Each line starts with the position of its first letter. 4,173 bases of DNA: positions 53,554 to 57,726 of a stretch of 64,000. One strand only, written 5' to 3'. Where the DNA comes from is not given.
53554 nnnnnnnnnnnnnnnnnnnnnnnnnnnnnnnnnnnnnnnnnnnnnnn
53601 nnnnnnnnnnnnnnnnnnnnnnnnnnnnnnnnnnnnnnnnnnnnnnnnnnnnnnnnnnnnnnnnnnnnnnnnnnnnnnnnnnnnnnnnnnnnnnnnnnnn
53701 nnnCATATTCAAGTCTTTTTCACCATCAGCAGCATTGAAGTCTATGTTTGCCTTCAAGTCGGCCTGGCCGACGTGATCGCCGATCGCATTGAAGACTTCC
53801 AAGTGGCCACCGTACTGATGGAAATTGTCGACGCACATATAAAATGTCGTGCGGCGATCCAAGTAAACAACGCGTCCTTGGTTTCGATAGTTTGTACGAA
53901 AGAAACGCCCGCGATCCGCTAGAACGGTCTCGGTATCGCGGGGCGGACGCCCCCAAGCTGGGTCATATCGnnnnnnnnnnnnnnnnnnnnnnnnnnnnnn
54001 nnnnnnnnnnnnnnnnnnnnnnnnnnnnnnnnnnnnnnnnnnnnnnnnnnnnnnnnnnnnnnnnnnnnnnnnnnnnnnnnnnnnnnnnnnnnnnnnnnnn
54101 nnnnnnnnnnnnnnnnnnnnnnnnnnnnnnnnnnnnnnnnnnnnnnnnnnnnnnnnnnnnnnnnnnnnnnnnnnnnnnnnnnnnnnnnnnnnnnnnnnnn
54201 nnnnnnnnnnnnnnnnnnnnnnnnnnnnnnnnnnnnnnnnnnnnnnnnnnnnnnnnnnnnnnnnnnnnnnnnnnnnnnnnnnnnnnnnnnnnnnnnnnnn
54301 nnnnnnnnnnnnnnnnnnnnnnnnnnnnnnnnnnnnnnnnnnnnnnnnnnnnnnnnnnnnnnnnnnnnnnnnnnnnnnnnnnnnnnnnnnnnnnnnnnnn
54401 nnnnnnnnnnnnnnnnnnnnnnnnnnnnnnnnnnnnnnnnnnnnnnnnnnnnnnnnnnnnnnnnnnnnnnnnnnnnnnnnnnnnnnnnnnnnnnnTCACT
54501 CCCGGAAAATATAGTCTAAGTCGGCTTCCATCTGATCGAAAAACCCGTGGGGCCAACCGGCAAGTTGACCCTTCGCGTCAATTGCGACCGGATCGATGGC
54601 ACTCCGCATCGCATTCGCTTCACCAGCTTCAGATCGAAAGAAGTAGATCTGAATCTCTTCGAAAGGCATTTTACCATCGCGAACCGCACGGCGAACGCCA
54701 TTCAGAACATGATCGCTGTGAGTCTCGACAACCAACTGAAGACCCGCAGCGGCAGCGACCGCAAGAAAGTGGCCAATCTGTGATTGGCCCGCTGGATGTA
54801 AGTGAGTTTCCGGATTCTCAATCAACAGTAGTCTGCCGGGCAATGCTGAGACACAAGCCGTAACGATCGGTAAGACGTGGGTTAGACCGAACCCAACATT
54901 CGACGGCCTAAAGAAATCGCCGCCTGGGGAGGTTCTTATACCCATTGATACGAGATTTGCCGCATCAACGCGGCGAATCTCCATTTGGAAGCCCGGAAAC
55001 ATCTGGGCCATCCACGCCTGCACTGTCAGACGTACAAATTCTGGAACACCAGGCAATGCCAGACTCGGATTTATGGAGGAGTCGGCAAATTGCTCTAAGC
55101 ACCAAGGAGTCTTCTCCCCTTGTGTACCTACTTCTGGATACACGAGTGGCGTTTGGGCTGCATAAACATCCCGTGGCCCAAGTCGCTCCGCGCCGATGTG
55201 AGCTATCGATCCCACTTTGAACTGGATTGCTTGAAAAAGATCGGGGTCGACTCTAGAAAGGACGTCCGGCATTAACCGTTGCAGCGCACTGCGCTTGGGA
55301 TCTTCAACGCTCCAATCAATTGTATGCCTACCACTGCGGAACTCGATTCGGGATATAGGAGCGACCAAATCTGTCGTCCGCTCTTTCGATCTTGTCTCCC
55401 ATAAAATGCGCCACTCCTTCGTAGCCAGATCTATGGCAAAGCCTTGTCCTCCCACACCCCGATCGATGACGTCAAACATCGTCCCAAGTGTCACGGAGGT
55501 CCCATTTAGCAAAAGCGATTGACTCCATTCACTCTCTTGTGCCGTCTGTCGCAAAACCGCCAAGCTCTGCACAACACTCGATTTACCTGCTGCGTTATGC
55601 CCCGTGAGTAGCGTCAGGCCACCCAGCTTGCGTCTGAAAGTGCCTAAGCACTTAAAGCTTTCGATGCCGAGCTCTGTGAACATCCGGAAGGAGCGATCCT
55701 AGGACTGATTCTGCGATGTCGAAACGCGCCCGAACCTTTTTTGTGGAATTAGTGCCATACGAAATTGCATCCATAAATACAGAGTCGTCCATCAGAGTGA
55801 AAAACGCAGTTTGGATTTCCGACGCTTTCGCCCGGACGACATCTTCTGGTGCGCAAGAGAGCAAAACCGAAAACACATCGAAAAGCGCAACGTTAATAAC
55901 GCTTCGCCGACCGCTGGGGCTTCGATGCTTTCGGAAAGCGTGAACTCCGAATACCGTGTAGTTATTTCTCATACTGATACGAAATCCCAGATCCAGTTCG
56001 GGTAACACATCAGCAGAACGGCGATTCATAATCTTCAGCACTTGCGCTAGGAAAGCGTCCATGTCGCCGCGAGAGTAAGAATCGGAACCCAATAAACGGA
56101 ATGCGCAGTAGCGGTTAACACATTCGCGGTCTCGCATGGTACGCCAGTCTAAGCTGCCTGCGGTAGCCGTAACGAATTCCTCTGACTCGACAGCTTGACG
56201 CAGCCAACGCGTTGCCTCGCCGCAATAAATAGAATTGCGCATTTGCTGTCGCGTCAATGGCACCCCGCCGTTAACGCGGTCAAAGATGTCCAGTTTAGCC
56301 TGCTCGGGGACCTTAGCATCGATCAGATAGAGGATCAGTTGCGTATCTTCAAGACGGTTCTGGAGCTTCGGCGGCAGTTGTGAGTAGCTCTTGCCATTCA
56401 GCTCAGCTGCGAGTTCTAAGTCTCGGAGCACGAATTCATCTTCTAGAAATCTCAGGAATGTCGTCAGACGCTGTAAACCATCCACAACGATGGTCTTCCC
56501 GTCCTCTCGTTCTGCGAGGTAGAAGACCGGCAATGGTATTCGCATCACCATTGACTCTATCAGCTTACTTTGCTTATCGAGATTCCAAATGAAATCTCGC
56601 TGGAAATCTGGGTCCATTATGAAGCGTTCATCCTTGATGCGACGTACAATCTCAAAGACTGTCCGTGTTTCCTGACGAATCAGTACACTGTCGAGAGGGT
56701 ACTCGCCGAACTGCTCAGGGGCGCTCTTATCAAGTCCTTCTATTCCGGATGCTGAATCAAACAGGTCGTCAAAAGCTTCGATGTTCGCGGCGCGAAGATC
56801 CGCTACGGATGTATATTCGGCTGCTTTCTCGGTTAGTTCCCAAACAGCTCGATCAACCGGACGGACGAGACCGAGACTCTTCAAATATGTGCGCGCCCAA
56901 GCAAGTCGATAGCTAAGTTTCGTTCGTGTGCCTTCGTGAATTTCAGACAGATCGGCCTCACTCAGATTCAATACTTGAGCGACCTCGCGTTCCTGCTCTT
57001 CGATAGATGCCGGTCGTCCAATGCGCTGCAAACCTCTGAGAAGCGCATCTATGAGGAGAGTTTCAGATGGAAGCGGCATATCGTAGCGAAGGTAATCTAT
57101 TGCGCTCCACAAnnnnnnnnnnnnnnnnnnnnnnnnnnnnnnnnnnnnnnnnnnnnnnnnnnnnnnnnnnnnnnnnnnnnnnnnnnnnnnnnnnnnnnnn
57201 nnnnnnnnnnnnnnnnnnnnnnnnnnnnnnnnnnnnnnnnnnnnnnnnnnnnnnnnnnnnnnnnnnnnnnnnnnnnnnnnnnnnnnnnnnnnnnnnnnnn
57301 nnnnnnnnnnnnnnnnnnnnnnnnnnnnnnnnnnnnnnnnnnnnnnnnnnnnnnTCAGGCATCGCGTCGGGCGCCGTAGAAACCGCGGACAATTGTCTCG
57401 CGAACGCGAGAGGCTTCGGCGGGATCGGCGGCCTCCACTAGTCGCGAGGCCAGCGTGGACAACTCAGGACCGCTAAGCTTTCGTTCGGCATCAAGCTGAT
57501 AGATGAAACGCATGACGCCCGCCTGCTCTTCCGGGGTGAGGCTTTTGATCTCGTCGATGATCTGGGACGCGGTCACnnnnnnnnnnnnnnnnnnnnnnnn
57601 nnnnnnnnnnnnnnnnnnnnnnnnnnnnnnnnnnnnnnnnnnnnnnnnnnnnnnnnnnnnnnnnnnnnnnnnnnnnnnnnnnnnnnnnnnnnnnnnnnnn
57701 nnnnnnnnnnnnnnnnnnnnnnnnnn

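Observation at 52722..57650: tRNA-Leu-linked AT-richer islet with a compact DUF262 / AAA(DUF3696) / unknown three-gene candidate defence module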

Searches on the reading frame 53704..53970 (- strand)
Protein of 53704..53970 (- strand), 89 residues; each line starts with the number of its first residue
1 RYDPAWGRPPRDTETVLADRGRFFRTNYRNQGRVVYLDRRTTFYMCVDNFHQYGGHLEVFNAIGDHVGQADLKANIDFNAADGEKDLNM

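Call 71: predict_structure(alignment_id=A3)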
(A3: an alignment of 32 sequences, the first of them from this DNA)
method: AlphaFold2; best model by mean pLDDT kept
length: 89 residues; sequences in the alignment: 32
mean_pLDDT: 93.6   pTM: 0.85
mean pLDDT of the five models: 93.6, 93.1, 92.7, 92.5, 92.4
residues with pLDDT >= 90: 73; 70-90: 15; 50-70: 1; < 50: 0
segments of 3 or more residues with pLDDT < 50: none
pLDDT, mean of each block of 10 residues (from residue 1): 89 96 97 96 94 86 97 96 92
secondary structure, 60 per line:
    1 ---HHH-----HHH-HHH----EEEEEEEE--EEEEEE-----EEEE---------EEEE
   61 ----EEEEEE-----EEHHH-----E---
elements in order: E23-30 E33-38 E44-47 E57-60 E65-70

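Call 74: fold_search(model_id=the predicted structure, library=pdb)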
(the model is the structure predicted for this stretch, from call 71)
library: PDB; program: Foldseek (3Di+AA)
matches with E <= 10: 20; with E <= 0.001: 0
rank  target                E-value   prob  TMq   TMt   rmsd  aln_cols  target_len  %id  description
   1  4udm_B                9.7e-02  0.99  0.48  0.45   4.2        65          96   25  Crystal structure of Im3 in complex with Y52A mutant of E3RNase (released 2016-01-13)
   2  1jch_A                1.1e-01  0.99  0.61  0.14   4.3        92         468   20  Crystal Structure of Colicin E3 in Complex with its Immunity Protein (released 2001-11-30)
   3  1e44_B                1.6e-01  0.98  0.48  0.45   4.1        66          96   24  ribonuclease domain of colicin E3 in complex with its immunity protein (released 2001-06-28)
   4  2b5u_A                1.9e-01  0.97  0.48  0.11   4.1        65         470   25  Crystal Structure Of Colicin E3 V206C Mutant In Complex With Its Immunity Protein (released 2006-11-07)
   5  4ntq_A                9.9e-01  0.75  0.50  0.57   4.2        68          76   22  CdiA-CT/CdiI toxin and immunity complex from Enterobacter cloacae (released 2014-03-26)
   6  5n9j_A                3.0e+00  0.18  0.40  0.09   4.9        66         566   11  Core Mediator of transcriptional regulation (released 2017-05-17)
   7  4x7p_A                3.0e+00  0.04  0.22  0.07   9.9        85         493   18  Crystal structure of apo S. aureus TarM (released 2015-02-18)
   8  3u1w_A                4.2e+00  0.08  0.28  0.12   9.4        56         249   18  Crystal structure of a Calcium binding protein (BDI_1975) from Parabacteroides distasonis ATCC 8503 at 2.00 A resoluti (released 2012-01-25)
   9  8egb_J                4.2e+00  0.02  0.16  0.02  11.3        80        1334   12  Cryo-EM structure of consensus elemental paused elongation complex with an unfolded TL (released 2023-03-01)
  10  6cqi_A                5.3e+00  0.14  0.39  0.06   6.3        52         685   12  2.42A Crystal structure of Mycobacterium tuberculosis Topoisomerase I in complex with an oligonucleotide MTS2-11 (released 2018-05-30)
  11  8suc                  5.3e+00  0.08  0.29  0.10   8.9        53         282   15  NHL-2 NHL domain (released 2024-05-08)
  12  9gy4_Z                5.3e+00  0.08  0.26  0.04   4.2        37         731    3  60S ribosomal subunit in complex with E3-UFM1 ligase and RQC machinery components NEMF and LTN1 (Composite map) (released 2025-05-14)
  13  5t86_A                6.2e+00  0.06  0.25  0.23   4.7        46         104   15  Crystal structure of CDI complex from E. coli A0 34/86 (released 2017-09-13)
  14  9a6x_B                6.2e+00  0.06  0.24  0.13   7.1        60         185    8  Integrative model of PTAS-EFP by crosslinking MS and deep learning (released 2024-09-18)
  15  6tqn_Y                6.9e+00  0.02  0.19  0.02  12.1        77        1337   14  rrn anti-termination complex without S4 (released 2020-08-05)
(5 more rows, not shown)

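Call 76: search_protein_representatives(alignment_id=A3)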
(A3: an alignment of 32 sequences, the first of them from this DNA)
Query: 32 sequences, 90 profile positions. Proteins with E-value up to 0.001 (for the whole library): 662; up to 1e-10: 447; up to 1e-30: 2. The best 150 are listed.
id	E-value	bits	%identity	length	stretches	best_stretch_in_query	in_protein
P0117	4.2e-32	126.3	-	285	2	2-89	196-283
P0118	8.4e-31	122.1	-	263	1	2-88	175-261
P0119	1.9e-30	121.0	-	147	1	2-89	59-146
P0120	6.0e-30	119.4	-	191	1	2-88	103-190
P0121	7.4e-30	119.1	-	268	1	1-88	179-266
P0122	1.1e-29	118.5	-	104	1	1-89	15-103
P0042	2.0e-29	117.7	-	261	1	1-89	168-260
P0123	2.1e-29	117.6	-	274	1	1-89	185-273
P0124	2.6e-29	117.4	-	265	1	1-90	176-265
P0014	3.7e-29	116.9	-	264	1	2-89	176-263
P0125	6.2e-29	116.1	-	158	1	1-86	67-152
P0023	1.0e-28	115.4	-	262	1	1-89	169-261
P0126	1.8e-28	114.6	-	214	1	1-89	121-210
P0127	4.8e-28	113.3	-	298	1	2-88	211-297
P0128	4.9e-28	113.3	-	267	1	2-88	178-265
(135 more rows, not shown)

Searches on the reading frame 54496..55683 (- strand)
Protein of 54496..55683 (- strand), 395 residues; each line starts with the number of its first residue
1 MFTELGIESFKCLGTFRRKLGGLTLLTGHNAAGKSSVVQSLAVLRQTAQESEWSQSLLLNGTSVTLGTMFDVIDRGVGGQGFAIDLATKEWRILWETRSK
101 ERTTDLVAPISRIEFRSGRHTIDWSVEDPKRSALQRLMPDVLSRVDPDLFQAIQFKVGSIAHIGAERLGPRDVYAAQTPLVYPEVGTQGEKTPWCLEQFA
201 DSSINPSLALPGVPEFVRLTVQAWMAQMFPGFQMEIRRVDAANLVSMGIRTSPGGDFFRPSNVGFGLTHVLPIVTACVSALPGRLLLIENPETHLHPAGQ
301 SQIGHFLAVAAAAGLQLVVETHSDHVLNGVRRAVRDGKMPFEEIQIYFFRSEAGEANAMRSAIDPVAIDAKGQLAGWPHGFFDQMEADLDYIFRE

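Call 4: search_protein_families(library=pfam, proteins=[window:54496-55683:-], max_evalue=0.1)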
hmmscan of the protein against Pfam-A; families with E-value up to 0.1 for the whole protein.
window:54496-55683:- (395 aa): 8 families
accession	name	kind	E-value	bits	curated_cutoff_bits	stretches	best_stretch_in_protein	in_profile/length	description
PF13304.12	AAA_21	-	6.2e-22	79.5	27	2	242-328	220-304/304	AAA domain, putative AbiEii toxin, Type IV TA system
PF13175.12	AAA_15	-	6.5e-14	52.8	32.1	2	262-326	300-373/374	AAA ATPase domain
PF12476.13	DUF3696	-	2.6e-11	44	22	1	342-390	4-50/52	Protein of unknown function (DUF3696)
PF11398.14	DUF2813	-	0.0022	17.9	21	0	285-328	286-326/372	Protein of unknown function (DUF2813)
PF13555.12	AAA_29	-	0.0087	16.2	27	1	16-44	17-45/61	P-loop containing region of AAA domain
PF13476.12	AAA_23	-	0.026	15.6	27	1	21-42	18-40/201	AAA domain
PF13191.12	AAA_16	-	0.033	15.1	32.6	1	13-47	16-51/167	AAA ATPase domain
PF02463.25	SMC_N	-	0.075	12.9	40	0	3-43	3-47/220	RecF/RecN/SMC N terminal domain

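Call 5: search_protein_families(library=padloc, proteins=[window:54496-55683:-], max_evalue=0.1)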
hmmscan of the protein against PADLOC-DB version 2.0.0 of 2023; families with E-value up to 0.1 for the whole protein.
window:54496-55683:- (395 aa): 120 families (the best 25 are shown)
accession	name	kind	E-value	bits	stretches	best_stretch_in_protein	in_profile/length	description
PDLC03878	NsnB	-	8.7e-95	316.4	1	1-393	1-343/345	-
PDLC04148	HEC-03B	-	2.3e-31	107.3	2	261-384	317-436/458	-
PDLC04707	PDC-M55A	-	1.4e-26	91.4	1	137-384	161-401/421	-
PDLC02980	AriA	-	1.6e-19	69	2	246-328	221-304/304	-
PDLC02979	AriA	-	1.6e-16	59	2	262-326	299-372/373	-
PDLC00096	GajA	-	4.4e-14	50.1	2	284-326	290-336/630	AAA ATPase domain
PDLC04178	HEC-01A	-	7.5e-14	49.6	2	3-51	10-58/399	-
PDLC00091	GajA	-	6.3e-13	46.4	2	284-324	298-339/627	AAA ATPase domain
PDLC04393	PDC-M07A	-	3.4e-12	44.1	2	1-55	1-55/435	-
PDLC02358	Old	-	4.6e-12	43.5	2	284-326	286-328/578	Old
PDLC04389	PDC-M07A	-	6.8e-11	39.8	2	3-57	7-61/443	-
PDLC00067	GajA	-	7.1e-11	39.3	2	4-101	7-105/604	AAA ATPase domain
PDLC04392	PDC-M07A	-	9.9e-11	39.3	2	1-53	1-53/432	-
PDLC04177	HEC-01A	-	1.1e-10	39.1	2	271-329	285-342/393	-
PDLC04179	HEC-01A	-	1.8e-10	38.5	2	271-331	348-409/459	-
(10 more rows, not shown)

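Call 6: search_protein_families(library=ncbifam, proteins=[window:54496-55683:-], max_evalue=0.1)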
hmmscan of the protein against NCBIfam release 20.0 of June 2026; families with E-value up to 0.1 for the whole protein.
window:54496-55683:- (395 aa): 10 families
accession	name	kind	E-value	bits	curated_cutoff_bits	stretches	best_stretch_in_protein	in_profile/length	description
NF047739.1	antiphage_MADS3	equivalog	1e-07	31.5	420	1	1-60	1-60/427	methylation-associated defense system AAA family ATPase MAD3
NF041760.1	PtuA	equivalog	2.2e-06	26.9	500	1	286-332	380-425/524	retron Ec78 anti-phage system effector ATPase PtuA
TIGR01166.1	cbiO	subfamily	0.00036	20.1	211.8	1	274-323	137-186/190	cobalt ABC transporter, ATP-binding protein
NF040873.1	AztA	equivalog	0.0019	17.8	220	0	21-47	18-44/191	zinc ABC transporter ATP-binding protein AztA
TIGR00611.2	recf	equivalog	0.003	16.8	172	1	3-44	2-44/339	DNA replication/repair protein RecF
NF045487.1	ASRP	equivalog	0.013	14.2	300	1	22-45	15-38/593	archaea-specific SMC-related protein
TIGR02673.1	FtsE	equivalog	0.016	14.9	264.85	0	284-331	157-204/214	cell division ATP-binding protein FtsE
NF053840.1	MnTportMntADein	equivalog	0.023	14.3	400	0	18-48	24-54/240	manganese ABC transporter ATP-binding protein MntA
NF002981.0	PRK03695.1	equivalog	0.033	13.6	281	0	282-323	155-196/253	vitamin B12 ABC transporter ATP-binding protein BtuD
NF047930.1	ABC_ATP_B6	equivalog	0.055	12.1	670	0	23-78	30-80/510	putative B6 ABC transporter ATP-binding protein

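Call 16: find_encoding_contigs(protein=window:54496-55683:-, flank=10000, max_places=8)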
Protein window:54496-55683:- (395 aa): 6 contigs read that carry it; 3 places shown.
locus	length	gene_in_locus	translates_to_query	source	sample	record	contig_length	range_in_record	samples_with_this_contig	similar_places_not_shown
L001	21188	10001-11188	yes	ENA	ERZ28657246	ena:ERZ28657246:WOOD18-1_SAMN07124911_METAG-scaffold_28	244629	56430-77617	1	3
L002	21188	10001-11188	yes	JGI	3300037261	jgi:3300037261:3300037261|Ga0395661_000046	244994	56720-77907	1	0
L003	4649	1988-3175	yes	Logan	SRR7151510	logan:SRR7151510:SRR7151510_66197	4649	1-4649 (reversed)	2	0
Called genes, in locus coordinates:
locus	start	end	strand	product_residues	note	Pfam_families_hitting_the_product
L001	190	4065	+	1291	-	-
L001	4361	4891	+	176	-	PF07883:Cupin_2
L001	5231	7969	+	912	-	PF13229:Beta_helix (faint)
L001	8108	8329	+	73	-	-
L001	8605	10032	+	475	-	PF14338:Mrr_N, PF03235:GmrSD_N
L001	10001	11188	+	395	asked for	PF13304:AAA_21, PF13175:AAA_15 (weak), PF12476:DUF3696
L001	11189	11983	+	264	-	-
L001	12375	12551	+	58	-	PF00196:GerE (weak)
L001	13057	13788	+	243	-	PF13263:PHP_C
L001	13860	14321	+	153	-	-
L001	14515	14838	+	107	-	PF07977:FabA, PF22818:ApeI-like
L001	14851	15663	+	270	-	PF00535:Glycos_transf_2, PF13641:Glyco_tranf_2_3 (weak)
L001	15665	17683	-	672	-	-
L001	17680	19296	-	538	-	PF13231:PMT_2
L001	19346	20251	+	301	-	PF01073:3Beta_HSD, PF01370:Epimerase, PF04321:RmlD_sub_bind, PF16363:GDP_Man_Dehyd, PF02719:Polysacc_synt_2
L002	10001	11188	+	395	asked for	PF13304:AAA_21, PF13175:AAA_15 (weak), PF12476:DUF3696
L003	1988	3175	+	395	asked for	PF13304:AAA_21, PF13175:AAA_15 (weak), PF12476:DUF3696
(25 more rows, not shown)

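Call 78: search_solved_structures(query=window:54496-55683:-, max_evalue=0.01)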
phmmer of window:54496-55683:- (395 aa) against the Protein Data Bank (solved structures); distinct sequences matched with E-value up to 0.01: 1.
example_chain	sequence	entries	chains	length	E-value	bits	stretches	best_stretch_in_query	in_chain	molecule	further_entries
6p74_A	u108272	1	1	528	0.0037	19.8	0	3-42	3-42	Putative ATP-dependent endonuclease of the OLD family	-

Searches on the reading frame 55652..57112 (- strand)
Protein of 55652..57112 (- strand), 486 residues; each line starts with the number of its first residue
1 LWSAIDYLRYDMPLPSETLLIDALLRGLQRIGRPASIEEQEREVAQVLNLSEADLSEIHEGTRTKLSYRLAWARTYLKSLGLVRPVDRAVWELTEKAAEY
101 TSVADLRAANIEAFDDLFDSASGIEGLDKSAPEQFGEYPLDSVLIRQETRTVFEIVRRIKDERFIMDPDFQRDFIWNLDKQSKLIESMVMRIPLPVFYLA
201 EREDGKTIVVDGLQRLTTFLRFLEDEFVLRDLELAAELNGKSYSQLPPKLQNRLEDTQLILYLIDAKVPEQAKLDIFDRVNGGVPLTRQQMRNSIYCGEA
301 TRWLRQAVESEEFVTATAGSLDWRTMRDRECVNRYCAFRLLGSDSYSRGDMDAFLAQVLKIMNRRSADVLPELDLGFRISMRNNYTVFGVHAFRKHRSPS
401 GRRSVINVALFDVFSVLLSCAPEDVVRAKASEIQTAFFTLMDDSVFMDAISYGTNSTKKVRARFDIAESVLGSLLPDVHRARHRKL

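Call 4: search_protein_families(library=pfam, proteins=[window:55652-57112:-], max_evalue=0.1)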
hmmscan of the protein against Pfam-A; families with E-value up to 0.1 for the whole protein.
window:55652-57112:- (486 aa): 3 families
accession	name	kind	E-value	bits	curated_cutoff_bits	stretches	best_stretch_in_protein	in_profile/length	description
PF03235.19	GmrSD_N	-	8.8e-22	78.6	33.2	1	154-296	3-198/199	GmrSD restriction endonuclease, N-terminal domain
PF14338.12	Mrr_N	-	7.1e-15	55.4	29.5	1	21-99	5-83/87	Mrr N-terminal domain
PF16007.11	DUF4777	-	0.07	13.8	34.4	0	21-55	6-40/66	Domain of unknown function (DUF4777)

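Call 5: search_protein_families(library=padloc, proteins=[window:55652-57112:-], max_evalue=0.1)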
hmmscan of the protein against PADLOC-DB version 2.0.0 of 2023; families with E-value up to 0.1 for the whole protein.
window:55652-57112:- (486 aa): 9 families
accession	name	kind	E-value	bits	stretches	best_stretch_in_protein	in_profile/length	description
PDLC03877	NsnA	-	7.8e-118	392.1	1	122-472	22-380/385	-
PDLC04027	PD-T4-2_A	-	7.4e-33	112.1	1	133-471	21-361/363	-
PDLC03418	REase_II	-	9e-16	55.9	1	161-299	29-161/372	Type II restriction enzyme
PDLC03657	mREase_IV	-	1.1e-05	22.9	1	12-99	1-90/317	Type IV methyl-directed restriction enzyme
PDLC04151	HEC-05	-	1.6e-05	21.8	1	146-196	22-71/600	-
PDLC04150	HEC-05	-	6.5e-05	20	1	147-196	5-53/583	-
PDLC04154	HEC-06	-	0.0039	13.9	1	160-219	19-85/569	-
PDLC04155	HEC-06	-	0.011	12.2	1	156-221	13-85/562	-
PDLC04157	HEC-06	-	0.059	9.9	1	155-223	14-89/558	-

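Call 6: search_protein_families(library=ncbifam, proteins=[window:55652-57112:-], max_evalue=0.1)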
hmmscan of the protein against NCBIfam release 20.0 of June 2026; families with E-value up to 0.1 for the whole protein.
window:55652-57112:- (486 aa): 1 family
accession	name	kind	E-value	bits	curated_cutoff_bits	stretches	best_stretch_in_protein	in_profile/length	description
NF047367.1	redox_TF_RrpA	exception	0.082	13.2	185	0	209-256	34-81/101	MarR family transcription factor RrpA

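Call 77: search_solved_structures(query=window:55652-57079:-, max_evalue=0.01)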
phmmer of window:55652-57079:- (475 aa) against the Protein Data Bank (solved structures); distinct sequences matched with E-value up to 0.01: 0.

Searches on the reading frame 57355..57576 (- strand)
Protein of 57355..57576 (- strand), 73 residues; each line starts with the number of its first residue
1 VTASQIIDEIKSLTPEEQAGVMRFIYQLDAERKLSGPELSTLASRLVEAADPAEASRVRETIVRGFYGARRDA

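Call 4: search_protein_families(library=pfam, proteins=[window:57355-57576:-], max_evalue=0.1)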
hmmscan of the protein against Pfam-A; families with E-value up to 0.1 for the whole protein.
window:57355-57576:- (73 aa): 1 family
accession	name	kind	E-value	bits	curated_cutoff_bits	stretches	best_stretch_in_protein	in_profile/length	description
PF22624.1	AASDHPPT_N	-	0.091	13.4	27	0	5-37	9-41/100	4'-phosphopantetheinyl transferase, N-terminal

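Call 5: search_protein_families(library=padloc, proteins=[window:57355-57576:-], max_evalue=0.1)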
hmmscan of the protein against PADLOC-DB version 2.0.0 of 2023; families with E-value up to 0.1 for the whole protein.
window:57355-57576:- (73 aa): 0 families

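Call 6: search_protein_families(library=ncbifam, proteins=[window:57355-57576:-], max_evalue=0.1)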
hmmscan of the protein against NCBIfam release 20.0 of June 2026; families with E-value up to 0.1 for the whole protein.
window:57355-57576:- (73 aa): 0 families
